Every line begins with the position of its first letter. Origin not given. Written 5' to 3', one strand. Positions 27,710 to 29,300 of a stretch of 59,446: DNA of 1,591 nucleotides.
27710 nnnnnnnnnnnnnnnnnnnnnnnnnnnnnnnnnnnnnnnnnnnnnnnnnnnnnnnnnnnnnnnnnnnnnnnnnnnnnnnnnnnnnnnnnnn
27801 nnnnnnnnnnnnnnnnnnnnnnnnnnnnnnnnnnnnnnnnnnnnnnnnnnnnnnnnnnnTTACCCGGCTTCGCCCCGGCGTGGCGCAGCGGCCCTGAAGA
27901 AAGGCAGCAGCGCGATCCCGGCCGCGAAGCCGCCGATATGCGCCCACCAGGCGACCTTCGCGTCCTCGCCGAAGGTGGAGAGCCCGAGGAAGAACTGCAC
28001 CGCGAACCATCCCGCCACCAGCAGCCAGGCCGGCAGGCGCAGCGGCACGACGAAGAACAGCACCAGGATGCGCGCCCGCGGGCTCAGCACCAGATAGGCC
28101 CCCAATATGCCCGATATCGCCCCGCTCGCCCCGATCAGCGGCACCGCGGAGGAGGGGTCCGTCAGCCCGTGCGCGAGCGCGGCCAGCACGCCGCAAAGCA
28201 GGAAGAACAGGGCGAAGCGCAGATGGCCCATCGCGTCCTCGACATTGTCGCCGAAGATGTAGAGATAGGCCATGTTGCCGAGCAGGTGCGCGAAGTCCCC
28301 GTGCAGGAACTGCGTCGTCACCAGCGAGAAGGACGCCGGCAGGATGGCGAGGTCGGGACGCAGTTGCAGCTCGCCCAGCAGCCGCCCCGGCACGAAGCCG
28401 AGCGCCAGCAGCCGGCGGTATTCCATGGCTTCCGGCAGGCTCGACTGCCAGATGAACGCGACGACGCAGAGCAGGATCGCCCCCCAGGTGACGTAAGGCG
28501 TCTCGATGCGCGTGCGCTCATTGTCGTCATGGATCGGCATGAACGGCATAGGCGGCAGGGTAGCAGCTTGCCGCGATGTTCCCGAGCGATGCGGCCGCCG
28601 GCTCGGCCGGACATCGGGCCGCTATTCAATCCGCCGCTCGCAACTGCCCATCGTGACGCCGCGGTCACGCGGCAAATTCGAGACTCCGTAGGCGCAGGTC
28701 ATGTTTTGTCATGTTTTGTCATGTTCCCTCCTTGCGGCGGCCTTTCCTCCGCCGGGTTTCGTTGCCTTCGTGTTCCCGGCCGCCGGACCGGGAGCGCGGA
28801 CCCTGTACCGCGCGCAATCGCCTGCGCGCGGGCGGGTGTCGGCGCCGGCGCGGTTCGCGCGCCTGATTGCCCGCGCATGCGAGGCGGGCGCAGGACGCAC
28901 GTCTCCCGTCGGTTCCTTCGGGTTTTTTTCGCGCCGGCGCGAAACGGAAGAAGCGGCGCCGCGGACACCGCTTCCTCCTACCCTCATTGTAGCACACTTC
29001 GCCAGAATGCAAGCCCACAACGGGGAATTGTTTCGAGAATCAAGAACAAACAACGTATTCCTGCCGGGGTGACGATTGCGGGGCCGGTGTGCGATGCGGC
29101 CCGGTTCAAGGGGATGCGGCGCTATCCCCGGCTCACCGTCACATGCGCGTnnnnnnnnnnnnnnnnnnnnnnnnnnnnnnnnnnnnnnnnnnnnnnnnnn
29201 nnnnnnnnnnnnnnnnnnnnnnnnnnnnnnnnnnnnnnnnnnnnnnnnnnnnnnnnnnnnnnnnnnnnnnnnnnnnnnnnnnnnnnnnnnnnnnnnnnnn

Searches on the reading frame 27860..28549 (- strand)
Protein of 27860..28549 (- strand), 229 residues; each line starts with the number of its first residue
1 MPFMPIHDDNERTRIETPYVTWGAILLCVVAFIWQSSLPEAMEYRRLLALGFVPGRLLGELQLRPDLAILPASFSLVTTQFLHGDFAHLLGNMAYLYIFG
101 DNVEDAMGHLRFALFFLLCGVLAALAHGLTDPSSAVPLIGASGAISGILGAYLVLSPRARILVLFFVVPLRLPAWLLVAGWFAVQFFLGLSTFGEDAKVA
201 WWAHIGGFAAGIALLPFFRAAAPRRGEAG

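Call 37: find_related_loci(query=window:27860-28549:-, collection=genome_contigs, flank=2500)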
Query window:27860-28549:- (229 aa) in genome_contigs; peptide patterns used: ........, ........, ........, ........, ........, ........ (x = any residue, [..] = any of these).
600 stretches matched a pattern (row limit reached: there are more); 505 encode a relative of the query (tblastn E <= 1e-3); the best 80 are kept; 80 distinct loci.
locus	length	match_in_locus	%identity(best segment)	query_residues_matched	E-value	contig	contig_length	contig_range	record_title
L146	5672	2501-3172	97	1-224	5e-142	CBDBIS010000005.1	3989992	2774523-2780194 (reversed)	MAG: Alphaproteobacteria bacterium isolate 1c27fcd0-475b-40ea-bcc6-78b425081152 genome assembly, contig: contig_5, whole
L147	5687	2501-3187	93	1-229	3e-138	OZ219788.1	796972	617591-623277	MAG: Alphaproteobacteria bacterium isolate 0756efc7-7660-4069-b8ca-5b69e2da9688 genome assembly, chromosome: 4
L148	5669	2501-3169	90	1-223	3e-130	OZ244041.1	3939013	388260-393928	MAG: Alphaproteobacteria bacterium isolate f7210445-354a-4bb2-b242-0c6f4feb337f genome assembly, chromosome: 1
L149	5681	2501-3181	88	1-227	3e-130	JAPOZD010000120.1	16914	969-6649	MAG: Alphaproteobacteria bacterium isolate COS4_bin_55 NODE_2831_length_16914_cov_7.61012, whole genome shotgun sequence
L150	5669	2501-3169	86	1-223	2e-124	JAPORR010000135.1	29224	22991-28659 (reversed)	MAG: Alphaproteobacteria bacterium isolate CAR1_bin_3 NODE_540_length_29224_cov_19.8475, whole genome shotgun sequence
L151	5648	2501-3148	56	1-219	5e-72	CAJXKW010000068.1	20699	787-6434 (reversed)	MAG TPA_asm: uncultured Limimonas sp. isolate SRR6193124_bin.43_MetaBAT_v2.12.1_MAG genome assembly, contig: NODE_1646_l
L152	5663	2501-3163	52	3-222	8e-71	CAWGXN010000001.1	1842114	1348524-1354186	MAG: uncultured Alphaproteobacteria bacterium isolate MFD01721.bin.2.6 genome assembly, contig: contig_2321, whole genom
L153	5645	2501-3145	51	1-219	2e-67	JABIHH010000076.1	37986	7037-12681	MAG: Rhodospirillaceae bacterium isolate SI053_bin63 k141_678748, whole genome shotgun sequence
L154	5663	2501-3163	52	1-222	3e-66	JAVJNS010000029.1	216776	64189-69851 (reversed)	MAG: Kiloniellaceae bacterium isolate A1-SPW-04 k141_43979, whole genome shotgun sequence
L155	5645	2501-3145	48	3-219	2e-65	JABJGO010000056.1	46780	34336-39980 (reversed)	MAG: Rhodospirillales bacterium isolate SI074_bin150 k141_1489867, whole genome shotgun sequence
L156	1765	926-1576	51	4-219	4e-67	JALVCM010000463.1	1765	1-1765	MAG: Thiohalobacter sp. isolate 134-614_metabat1_scaf2bin.038 134-614_scaffold_75890_c1, whole genome shotgun sequence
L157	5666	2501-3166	48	3-223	2e-64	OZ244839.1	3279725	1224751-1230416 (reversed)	MAG: Alphaproteobacteria bacterium isolate 6fc921c6-fbc8-4da4-8046-d56663dc60e1 genome assembly, chromosome: 1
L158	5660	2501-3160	55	1-222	2e-64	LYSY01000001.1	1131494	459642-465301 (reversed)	MAG: Rhodospirillales bacterium BBD 1991-14 Richardson_scaffold_1, whole genome shotgun sequence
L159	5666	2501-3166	46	1-221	6e-64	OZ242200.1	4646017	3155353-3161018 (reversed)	MAG: Alphaproteobacteria bacterium isolate c7213ef7-7b21-4b7f-b524-caa2f272e1da genome assembly, chromosome: 1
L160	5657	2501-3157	54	1-221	2e-63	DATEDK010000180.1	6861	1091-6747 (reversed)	MAG TPA_asm: Kiloniellales bacterium isolate SMAG_U8705 k141_611896, whole genome shotgun sequence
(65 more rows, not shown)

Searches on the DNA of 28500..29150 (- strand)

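Call 31: search_rna_families(source=window, start=28500, end=29150, threshold=evalue, max_evalue=10)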
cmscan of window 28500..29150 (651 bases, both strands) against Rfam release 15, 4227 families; matches with E-value up to 10: 3.
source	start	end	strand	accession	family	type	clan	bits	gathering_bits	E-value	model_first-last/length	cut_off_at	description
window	28890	28999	-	RF02690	BTH_s1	Gene; sRNA;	-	13.6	74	0.91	1-205/205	no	Burkholderia sRNA 1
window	28922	28979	+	RF02791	CcsR1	Gene; sRNA;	-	13.3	65.3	2.2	1-83/83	no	Conserved CCUCCUCCC motif stress-induced RNA 1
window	28564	28600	-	RF01702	Cyano-2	Gene; sRNA;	-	13.2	40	0.77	150-196/204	no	Cyano-2 RNA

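Call 49: build_rna_model(alignment_id=A3, structure=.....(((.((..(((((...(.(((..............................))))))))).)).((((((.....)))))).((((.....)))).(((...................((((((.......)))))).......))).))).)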
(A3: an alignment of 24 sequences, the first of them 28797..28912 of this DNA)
Model R1 built from alignment A3 (24 sequences, 157 columns); structure: as given.
model positions 115; base pairs 33; branch points 3; effective number of sequences 1.43; information 0.59 bits per position. Calibrated on 0.2 Mb of random sequence (short: E-values are rough).
structure used (alignment columns):
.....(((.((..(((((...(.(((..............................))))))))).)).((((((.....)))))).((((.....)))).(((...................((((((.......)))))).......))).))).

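Call 51: search_with_rna_model(model_id=R1, sources=[window, L001, L002, L003, L004, L005, L007, L008, L009, L011, L012, L013, L014, L016, L017, L018, L019, L020, L021, L022, L023, L024, L025, L026, L028, L029, L030, L031, L032, L033, L034, L035, L036, L037, L038, L039, L041, L042, L043, L045, L046, L047, L048, L050, L051, L052, L053, L054, L055, L056, L058, L059, L060, L061, L062, L063, L064, L065, L066, L067, L068, L069, L070, L071, L072, L073, L074, L075, L076, L077, L078, L079, L080, L081, L082, L084, L085, L086, L087, L088, L089, L090, L091, L092, L093, L094, L095, L096, L098, L099, L100, L101, L102, L104, L105, L106, L107, L109, L110, L116], max_evalue=0.00001, make_alignment=true)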
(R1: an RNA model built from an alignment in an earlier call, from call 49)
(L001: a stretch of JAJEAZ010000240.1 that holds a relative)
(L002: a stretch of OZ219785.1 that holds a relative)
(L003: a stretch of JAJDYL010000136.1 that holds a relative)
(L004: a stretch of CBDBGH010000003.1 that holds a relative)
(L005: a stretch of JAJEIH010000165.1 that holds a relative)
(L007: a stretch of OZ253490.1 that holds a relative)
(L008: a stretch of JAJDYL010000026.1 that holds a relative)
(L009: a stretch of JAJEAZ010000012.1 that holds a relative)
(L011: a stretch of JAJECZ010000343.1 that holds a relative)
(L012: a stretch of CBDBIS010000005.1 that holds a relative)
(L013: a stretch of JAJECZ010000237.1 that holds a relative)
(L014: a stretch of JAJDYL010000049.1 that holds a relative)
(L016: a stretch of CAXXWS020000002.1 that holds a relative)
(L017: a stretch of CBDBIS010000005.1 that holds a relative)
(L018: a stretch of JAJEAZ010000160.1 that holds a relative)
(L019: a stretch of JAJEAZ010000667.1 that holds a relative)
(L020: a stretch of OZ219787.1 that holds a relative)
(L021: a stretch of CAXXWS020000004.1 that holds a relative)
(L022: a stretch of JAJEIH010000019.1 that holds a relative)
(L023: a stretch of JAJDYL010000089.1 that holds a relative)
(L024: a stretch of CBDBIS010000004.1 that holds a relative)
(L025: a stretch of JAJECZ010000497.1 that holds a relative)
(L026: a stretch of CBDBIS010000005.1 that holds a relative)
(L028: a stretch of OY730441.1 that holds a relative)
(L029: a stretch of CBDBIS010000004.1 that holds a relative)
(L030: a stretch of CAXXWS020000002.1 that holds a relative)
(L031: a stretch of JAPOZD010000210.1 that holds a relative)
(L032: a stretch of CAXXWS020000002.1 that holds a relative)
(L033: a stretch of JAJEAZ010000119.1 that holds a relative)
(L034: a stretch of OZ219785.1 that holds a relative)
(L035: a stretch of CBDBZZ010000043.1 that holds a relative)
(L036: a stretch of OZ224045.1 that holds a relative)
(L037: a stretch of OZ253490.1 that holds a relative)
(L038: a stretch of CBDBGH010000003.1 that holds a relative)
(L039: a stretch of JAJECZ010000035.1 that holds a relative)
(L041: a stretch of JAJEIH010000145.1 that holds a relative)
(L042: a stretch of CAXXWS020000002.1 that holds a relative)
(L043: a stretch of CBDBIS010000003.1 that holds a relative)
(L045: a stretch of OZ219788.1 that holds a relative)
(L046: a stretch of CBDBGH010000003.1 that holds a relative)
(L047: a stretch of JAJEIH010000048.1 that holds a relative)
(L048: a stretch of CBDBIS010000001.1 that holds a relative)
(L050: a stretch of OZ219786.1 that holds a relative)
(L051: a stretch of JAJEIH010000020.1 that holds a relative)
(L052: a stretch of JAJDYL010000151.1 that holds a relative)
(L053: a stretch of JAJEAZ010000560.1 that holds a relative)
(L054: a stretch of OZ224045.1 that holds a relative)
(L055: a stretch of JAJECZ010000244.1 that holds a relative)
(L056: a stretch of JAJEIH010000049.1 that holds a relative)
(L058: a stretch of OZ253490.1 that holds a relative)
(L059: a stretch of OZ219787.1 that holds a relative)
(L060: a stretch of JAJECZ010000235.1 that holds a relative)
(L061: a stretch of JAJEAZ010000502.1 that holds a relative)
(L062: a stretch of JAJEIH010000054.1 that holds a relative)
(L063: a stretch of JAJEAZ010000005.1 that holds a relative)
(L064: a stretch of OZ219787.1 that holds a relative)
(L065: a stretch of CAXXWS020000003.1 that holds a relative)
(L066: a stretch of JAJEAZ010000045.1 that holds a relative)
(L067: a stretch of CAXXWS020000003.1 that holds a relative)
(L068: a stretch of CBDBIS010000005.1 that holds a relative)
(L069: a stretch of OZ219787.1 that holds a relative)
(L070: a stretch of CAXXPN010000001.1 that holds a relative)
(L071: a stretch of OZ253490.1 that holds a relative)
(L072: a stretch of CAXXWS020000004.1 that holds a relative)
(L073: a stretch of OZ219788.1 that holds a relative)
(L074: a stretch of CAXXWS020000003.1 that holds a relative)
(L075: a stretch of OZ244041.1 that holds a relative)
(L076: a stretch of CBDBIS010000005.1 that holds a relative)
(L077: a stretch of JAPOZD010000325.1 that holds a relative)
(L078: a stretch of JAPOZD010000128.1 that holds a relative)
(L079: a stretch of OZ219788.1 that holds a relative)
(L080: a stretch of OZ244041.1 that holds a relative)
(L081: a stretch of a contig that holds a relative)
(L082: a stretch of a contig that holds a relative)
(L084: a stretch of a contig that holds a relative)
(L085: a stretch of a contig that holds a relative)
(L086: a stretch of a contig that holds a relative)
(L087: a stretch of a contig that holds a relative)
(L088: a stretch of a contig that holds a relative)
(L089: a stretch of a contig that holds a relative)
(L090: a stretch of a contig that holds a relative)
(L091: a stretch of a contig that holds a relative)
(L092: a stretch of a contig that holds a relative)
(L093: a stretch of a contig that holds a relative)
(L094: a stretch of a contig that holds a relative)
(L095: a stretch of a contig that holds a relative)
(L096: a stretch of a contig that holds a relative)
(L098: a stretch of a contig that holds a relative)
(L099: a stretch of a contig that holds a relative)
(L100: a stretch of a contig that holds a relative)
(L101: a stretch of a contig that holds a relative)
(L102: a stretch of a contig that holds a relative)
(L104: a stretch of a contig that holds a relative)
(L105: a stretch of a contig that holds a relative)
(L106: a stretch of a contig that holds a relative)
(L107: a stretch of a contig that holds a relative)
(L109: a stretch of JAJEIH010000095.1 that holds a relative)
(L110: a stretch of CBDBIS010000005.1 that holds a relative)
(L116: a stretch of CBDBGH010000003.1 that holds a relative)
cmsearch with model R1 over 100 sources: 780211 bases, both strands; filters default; matches with E-value up to 0.00001: 107.
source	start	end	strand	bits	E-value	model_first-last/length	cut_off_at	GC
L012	3767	3882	+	112.8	8.6e-17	1-115/115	no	0.72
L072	2372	2490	+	107.3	7.5e-16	1-115/115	no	0.74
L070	2287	2395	+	107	8.8e-16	1-115/115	no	0.78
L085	1722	1830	+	106.2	1.2e-15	1-115/115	no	0.76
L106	3502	3617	-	104.3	2.6e-15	1-115/115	no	0.75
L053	7462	7571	-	104.2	2.7e-15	1-115/115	no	0.77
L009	479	587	-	103.6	3.3e-15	1-115/115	no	0.77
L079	3790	3898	-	103.6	3.3e-15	1-115/115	no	0.77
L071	1333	1447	-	102.1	5.9e-15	1-115/115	no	0.74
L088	2121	2245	+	100.8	1e-14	1-115/115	no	0.76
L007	1081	1193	-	100.6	1.1e-14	1-115/115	no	0.76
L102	6226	6342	+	100.6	1.1e-14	1-115/115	no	0.79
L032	7638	7752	+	100.4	1.2e-14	1-115/115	no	0.74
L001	4408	4516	-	99.8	1.5e-14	1-115/115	no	0.81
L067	3552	3660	+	99.4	1.8e-14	1-115/115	no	0.74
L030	7318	7426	-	99.3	1.8e-14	1-115/115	no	0.76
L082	3080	3197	+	98.8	2.3e-14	1-115/115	no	0.76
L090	3688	3797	+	96.5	5.6e-14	1-115/115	no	0.78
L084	6067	6188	-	95.9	7.1e-14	1-115/115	no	0.76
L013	1354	1462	-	95.1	9.8e-14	1-115/115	no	0.78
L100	6618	6734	+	95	1e-13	1-115/115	no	0.8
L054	1116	1226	+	94.9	1.1e-13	1-115/115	no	0.77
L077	5746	5868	+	94.2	1.4e-13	1-115/115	no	0.76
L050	241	361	-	94.2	1.4e-13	1-115/115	no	0.8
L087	2803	2911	+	94.2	1.4e-13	1-115/115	no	0.77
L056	6795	6916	+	94.1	1.4e-13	1-115/115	no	0.73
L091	6000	6126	-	93.8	1.6e-13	1-115/115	no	0.8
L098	1939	2046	+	93.7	1.7e-13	1-115/115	no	0.78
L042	6870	6991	+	93.6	1.8e-13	1-115/115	no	0.75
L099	1149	1276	+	93.5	1.8e-13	1-115/115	no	0.75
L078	4699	4825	+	93.2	2e-13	1-115/115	no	0.76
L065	4883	4992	-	93.2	2.1e-13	1-115/115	no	0.79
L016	1349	1478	+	92.4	2.8e-13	1-115/115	no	0.76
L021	3697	3814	-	92.3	2.9e-13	1-115/115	no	0.75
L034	5451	5575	-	92.2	3.1e-13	1-115/115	no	0.78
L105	2008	2133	-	91.8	3.6e-13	1-115/115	no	0.74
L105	7095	7220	-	91.8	3.6e-13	1-115/115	no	0.74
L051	1278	1415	-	91.8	3.6e-13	1-115/115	no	0.77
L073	4102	4223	-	91.5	4e-13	1-115/115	no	0.78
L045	6149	6273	-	91.3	4.3e-13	1-115/115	no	0.78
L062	3781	3902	-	91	5e-13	1-115/115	no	0.78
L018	3240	3348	+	91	5e-13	1-115/115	no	0.77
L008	4259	4388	-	90.9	5.3e-13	1-115/115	no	0.78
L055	1939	2059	+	89.6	8.6e-13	1-115/115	no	0.77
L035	6685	6811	-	89.1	1.1e-12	1-115/115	no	0.76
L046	7310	7435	+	88.5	1.3e-12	1-115/115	no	0.74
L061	5901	6009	+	88.5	1.4e-12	1-115/115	no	0.77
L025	3370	3486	-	88.4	1.4e-12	1-115/115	no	0.74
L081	124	244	-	88.3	1.5e-12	1-115/115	no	0.79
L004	4828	4949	+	88.1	1.6e-12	1-115/115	no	0.79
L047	3277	3404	+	88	1.6e-12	1-115/115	no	0.76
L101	5414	5532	+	87.7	1.8e-12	1-115/115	no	0.75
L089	1267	1376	-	87.6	1.9e-12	1-115/115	no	0.78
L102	1522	1638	+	87.5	2e-12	1-115/115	no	0.79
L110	3171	3289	+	87.1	2.4e-12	1-115/115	no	0.73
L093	4376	4496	+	86.9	2.5e-12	1-115/115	no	0.79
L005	5557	5688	-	86.1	3.5e-12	1-115/115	no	0.77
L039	928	1052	-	85.7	4.1e-12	1-115/115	no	0.8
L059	7791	7917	+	85.6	4.2e-12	1-115/115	no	0.79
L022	149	270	-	85.3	4.8e-12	1-115/115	no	0.79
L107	6153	6271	-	84.6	6.3e-12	1-115/115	no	0.75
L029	7474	7579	-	84.3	7.2e-12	1-115/115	no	0.75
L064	3337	3453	+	84.2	7.4e-12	1-115/115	no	0.79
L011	2671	2771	-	84.1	7.6e-12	1-115/115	no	0.75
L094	4681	4816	-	83.9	8.4e-12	1-115/115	no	0.79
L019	187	313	+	83.5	9.9e-12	1-115/115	no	0.8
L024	3431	3541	-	82.9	1.2e-11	1-115/115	no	0.75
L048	5850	5964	-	82.8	1.3e-11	1-115/115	no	0.75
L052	1560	1687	-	82.8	1.3e-11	1-115/115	no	0.77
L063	3238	3354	-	82.6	1.4e-11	1-115/115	no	0.78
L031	341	465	-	82.6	1.4e-11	1-115/115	no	0.76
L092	6982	7092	+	82.4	1.5e-11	1-115/115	no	0.77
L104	2296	2427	-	81.6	2e-11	1-115/115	no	0.78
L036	937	1060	+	80.4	3.3e-11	1-115/115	no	0.73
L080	5477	5595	-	80.3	3.5e-11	1-115/115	no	0.73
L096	4684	4820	+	79.9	4.1e-11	1-115/115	no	0.73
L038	4908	5031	-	79.7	4.4e-11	1-115/115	no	0.77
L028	4968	5064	-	79.2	5.4e-11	1-115/115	no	0.77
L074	7699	7825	-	78.2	8e-11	1-115/115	no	0.79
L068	4834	4962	+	77.3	1.1e-10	1-115/115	no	0.74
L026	4751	4870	+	76.8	1.4e-10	1-115/115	no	0.75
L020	2306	2425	-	76.7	1.5e-10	1-115/115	no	0.8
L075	4883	5001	+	76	1.9e-10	1-115/115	no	0.71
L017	7270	7391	+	74.6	3.3e-10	1-115/115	no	0.78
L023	5290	5426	+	74.6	3.4e-10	1-115/115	no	0.74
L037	4572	4691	-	73.5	5.2e-10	1-115/115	no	0.73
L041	903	1034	-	73.3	5.6e-10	1-115/115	no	0.79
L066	155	277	+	72.7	7.2e-10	1-115/115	no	0.78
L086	351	469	+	71.5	1.1e-09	1-115/115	no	0.76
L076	5793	5914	+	71.5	1.2e-09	1-115/115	no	0.79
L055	2243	2342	+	71.1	1.4e-09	1-115/115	no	0.73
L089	849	955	-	71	1.4e-09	1-115/115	no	0.78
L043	6492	6615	-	68.2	4.2e-09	1-115/115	no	0.77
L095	4526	4656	-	66.8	7.6e-09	1-115/115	no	0.77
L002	1824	1963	+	64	2.2e-08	1-115/115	no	0.78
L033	2156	2275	+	62.4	4.2e-08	1-115/115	no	0.77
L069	5646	5759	+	60.3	9.8e-08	1-115/115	no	0.76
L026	5226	5347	+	58.5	2e-07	1-115/115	no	0.74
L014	5648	5787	-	57.3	3.3e-07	1-115/115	no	0.81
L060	3701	3825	-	56.9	3.7e-07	1-115/115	no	0.77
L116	3254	3391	+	56.9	3.8e-07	1-115/115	no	0.78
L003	7254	7395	+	56.7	4.1e-07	1-115/115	no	0.8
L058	4434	4561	-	56.3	4.8e-07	1-115/115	no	0.8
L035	5877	5999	-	50.4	5e-06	1-115/115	no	0.75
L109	3228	3372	+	49.3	7.7e-06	1-115/115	no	0.81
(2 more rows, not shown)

Alignment A4: 107 matches aligned to the model, 228 columns, each read 5' to 3' on its own strand. Consensus structure (alignment columns), stored with it:
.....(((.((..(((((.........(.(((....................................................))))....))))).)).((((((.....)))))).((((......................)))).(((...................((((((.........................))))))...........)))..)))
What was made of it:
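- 28797..28912 (-): Copy B: conserved core, including the 24-mer at 28847-28870. Covariance-model match of 84.1 bits, E 8e-12 (call 51).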

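Call 57: search_dna_similar(query=window:28690-29065:-, collection=plasmids, mode=distant, max_rows=8)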
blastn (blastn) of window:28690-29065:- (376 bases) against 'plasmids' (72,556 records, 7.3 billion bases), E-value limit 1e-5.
No match.

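Call 58: search_dna_similar(query=window:28690-29065:-, collection=phages, mode=distant, max_rows=8)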
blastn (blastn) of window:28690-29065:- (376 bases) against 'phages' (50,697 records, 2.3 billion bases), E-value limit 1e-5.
No match.
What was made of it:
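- Tried and rejected: No match (calls 57, 58).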
